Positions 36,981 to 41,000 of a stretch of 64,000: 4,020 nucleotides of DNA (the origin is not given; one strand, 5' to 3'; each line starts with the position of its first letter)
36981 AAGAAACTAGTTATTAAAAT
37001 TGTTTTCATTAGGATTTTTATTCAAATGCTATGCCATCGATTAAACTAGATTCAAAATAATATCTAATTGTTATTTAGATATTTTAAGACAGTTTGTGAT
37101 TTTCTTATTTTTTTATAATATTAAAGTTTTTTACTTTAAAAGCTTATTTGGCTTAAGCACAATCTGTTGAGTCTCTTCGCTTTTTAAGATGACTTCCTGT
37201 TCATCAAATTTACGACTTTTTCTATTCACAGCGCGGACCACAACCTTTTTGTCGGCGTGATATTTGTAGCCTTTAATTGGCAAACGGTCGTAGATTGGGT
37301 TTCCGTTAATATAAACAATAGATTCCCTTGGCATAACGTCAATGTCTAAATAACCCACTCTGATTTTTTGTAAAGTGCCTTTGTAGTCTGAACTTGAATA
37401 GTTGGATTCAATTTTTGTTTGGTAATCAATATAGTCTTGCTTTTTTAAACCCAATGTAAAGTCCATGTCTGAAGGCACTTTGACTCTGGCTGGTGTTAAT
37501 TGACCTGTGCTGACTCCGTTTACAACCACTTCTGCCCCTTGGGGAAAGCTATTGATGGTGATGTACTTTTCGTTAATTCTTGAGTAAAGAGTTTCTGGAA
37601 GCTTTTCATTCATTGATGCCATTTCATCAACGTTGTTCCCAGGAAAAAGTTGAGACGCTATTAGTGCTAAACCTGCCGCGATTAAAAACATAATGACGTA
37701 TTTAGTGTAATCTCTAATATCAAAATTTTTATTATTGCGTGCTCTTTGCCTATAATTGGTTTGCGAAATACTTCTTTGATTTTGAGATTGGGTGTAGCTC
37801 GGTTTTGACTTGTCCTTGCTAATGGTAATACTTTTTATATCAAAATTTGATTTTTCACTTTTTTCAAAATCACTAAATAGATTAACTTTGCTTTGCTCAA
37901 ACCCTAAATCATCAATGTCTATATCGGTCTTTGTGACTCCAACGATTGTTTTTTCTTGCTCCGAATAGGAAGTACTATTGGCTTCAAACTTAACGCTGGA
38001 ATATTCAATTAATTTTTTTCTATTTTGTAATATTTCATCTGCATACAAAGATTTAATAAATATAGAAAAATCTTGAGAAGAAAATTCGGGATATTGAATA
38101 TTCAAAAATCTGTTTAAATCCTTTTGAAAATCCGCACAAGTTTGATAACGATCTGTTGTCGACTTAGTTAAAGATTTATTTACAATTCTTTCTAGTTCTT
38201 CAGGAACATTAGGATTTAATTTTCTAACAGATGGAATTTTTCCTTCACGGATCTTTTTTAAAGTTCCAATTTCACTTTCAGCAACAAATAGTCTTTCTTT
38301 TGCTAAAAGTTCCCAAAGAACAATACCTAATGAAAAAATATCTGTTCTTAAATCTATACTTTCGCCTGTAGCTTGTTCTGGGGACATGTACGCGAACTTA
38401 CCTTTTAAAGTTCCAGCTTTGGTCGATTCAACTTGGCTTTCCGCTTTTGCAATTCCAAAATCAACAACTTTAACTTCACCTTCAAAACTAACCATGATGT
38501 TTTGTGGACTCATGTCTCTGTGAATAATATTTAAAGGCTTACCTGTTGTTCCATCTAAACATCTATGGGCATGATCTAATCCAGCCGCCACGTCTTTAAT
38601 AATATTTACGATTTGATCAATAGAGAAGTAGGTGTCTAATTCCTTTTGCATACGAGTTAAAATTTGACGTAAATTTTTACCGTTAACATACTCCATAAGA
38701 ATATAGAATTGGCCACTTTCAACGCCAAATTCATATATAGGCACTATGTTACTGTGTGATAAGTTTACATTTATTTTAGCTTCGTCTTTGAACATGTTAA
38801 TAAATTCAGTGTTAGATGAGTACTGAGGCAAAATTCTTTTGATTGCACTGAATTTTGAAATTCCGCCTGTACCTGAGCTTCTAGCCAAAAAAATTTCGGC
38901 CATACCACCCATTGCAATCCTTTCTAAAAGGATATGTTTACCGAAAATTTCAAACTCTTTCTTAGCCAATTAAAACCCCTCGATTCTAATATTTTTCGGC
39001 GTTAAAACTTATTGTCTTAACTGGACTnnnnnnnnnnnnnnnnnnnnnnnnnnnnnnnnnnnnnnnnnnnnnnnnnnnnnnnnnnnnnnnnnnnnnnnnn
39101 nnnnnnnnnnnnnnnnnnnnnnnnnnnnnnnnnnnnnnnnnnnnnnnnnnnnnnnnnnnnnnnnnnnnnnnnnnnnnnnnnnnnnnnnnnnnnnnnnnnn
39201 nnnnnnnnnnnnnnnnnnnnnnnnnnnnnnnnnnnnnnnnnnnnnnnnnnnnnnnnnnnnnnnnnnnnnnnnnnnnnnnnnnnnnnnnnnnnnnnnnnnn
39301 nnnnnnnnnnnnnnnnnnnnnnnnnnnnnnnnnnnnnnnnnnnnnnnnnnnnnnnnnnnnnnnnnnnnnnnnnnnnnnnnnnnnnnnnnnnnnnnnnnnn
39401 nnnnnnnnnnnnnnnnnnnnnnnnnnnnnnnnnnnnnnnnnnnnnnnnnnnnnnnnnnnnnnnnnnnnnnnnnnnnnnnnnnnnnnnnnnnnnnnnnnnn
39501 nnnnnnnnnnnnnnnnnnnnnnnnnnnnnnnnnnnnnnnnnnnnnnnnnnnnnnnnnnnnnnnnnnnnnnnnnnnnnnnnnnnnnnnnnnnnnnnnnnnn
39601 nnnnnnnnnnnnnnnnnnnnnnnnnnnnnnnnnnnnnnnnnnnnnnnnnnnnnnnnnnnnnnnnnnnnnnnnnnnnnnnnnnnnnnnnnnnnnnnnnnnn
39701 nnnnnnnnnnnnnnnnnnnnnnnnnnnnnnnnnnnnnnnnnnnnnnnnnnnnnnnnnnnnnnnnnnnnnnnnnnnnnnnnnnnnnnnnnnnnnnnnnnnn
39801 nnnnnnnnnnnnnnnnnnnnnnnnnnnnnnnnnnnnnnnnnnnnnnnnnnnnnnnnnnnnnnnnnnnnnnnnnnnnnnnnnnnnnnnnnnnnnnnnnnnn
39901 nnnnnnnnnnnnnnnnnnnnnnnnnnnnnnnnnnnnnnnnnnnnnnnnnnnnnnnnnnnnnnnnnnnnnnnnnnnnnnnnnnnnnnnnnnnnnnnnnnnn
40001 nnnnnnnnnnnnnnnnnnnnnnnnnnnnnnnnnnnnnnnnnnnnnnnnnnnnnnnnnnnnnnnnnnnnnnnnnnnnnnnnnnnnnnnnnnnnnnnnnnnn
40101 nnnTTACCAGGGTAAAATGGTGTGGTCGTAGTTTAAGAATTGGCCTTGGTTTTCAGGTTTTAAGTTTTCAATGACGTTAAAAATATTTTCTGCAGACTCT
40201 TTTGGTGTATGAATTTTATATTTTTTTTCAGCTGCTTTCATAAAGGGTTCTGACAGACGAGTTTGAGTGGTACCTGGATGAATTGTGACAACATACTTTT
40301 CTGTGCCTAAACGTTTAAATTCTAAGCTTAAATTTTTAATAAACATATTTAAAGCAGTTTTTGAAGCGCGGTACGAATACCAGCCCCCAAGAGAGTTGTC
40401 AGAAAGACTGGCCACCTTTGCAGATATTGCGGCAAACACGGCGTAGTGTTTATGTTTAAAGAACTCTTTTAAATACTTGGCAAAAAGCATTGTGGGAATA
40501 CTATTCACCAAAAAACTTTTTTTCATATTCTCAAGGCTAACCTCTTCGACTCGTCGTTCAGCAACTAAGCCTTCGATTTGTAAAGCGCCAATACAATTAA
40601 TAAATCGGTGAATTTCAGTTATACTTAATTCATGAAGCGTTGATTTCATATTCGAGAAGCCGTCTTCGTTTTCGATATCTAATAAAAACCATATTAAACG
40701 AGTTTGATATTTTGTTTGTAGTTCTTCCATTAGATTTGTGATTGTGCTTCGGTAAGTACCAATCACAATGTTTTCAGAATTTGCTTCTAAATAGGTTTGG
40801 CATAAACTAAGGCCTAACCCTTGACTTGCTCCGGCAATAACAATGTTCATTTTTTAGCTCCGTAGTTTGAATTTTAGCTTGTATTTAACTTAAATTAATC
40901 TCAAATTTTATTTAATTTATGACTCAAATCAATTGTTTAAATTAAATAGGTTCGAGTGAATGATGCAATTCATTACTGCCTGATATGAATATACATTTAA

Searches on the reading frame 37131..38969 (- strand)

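Call 12: search_protein_families(library=pfam, proteins=[window:37131-38969:-])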
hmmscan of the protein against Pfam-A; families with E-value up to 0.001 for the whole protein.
window:37131-38969:- (612 aa): 3 families
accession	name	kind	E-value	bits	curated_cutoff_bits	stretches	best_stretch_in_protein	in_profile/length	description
PF00069.31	Pkinase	-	1.6e-38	133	31.7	1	16-277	5-254/263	Protein kinase domain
PF07714.23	PK_Tyr_Ser-Thr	-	5.3e-31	108.3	23.1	1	16-275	5-249/258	Protein tyrosine and serine/threonine kinase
PF08308.17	PEGA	-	4.5e-07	30.1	20.8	1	470-523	4-56/71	PEGA domain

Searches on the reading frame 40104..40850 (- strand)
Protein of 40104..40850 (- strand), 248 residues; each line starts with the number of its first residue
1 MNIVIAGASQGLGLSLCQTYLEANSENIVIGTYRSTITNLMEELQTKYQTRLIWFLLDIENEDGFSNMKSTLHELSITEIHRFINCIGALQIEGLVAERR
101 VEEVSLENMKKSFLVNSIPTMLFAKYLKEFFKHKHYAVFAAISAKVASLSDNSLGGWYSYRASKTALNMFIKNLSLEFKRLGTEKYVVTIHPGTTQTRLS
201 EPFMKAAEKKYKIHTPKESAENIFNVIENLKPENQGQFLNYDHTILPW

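Call 12: search_protein_families(library=pfam, proteins=[window:40104-40850:-])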
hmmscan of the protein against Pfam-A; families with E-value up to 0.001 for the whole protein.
window:40104-40850:- (248 aa): 3 families
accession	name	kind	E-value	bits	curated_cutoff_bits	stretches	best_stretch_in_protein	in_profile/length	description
PF00106.31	adh_short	-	7.9e-20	71.6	26.6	1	3-203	3-190/195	short chain dehydrogenase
PF13561.12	adh_short_C2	-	1.1e-11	45.2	27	1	7-208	1-189/236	Enoyl-(Acyl carrier protein) reductase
PF23441.1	SDR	-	0.0001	22.2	27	1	3-204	10-203/258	SDR-like rossmann domain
